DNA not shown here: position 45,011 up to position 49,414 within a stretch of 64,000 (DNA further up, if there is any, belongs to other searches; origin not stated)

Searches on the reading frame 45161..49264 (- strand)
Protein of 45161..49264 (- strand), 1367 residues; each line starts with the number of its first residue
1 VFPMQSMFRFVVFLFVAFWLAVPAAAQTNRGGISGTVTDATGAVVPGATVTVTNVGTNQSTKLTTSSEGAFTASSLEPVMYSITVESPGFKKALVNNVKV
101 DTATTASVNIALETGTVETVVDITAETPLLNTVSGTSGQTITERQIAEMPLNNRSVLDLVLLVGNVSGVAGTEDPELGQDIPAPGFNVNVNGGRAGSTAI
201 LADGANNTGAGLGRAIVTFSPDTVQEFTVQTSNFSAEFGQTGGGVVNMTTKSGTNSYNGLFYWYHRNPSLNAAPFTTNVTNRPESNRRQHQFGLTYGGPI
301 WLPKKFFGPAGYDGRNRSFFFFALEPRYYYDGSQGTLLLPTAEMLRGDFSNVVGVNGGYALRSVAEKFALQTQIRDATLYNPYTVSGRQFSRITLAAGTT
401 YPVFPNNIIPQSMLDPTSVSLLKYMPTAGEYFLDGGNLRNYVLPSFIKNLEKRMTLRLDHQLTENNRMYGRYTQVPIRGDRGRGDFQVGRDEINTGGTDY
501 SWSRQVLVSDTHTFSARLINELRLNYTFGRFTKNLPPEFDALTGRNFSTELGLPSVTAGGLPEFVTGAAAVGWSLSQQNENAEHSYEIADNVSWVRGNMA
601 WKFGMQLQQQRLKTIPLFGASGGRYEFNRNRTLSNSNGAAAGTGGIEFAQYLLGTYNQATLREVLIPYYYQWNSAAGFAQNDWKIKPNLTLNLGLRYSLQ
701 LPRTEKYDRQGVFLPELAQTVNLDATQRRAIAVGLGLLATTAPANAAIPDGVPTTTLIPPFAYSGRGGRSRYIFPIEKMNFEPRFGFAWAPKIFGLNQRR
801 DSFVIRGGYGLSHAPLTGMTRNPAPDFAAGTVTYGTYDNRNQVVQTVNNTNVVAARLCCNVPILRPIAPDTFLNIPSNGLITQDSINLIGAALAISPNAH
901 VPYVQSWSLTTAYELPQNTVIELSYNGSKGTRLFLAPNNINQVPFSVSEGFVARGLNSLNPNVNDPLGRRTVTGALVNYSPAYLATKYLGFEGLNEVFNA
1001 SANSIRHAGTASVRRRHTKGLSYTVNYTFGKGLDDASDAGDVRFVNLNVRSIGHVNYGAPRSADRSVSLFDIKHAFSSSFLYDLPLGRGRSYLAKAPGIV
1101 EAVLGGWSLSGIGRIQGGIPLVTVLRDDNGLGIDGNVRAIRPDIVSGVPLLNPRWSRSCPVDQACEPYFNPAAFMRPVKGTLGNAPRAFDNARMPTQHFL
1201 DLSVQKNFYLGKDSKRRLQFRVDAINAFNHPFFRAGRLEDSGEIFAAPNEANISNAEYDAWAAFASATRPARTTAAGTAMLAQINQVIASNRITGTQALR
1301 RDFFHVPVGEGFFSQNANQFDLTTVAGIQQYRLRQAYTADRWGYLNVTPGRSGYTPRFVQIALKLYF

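Call 8: search_protein_families(library=pfam, proteins=[window:45161-49264:-], max_evalue=0.00001)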
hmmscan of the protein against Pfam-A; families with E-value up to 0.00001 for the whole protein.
window:45161-49264:- (1367 aa): 3 families
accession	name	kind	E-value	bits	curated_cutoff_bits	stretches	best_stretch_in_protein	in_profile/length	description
PF25183.1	OMP_b-brl_4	-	3.5e-160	535.6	30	1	249-1235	1-813/838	Outer membrane beta barrel domain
PF13620.12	CarboxypepD_reg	-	7.9e-19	68.2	32.3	1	33-113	2-82/82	Carboxypeptidase regulatory-like domain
PF13715.12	CarbopepD_reg_2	-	1.9e-06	28.2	32.2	1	33-118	1-82/88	CarboxypepD_reg-like domain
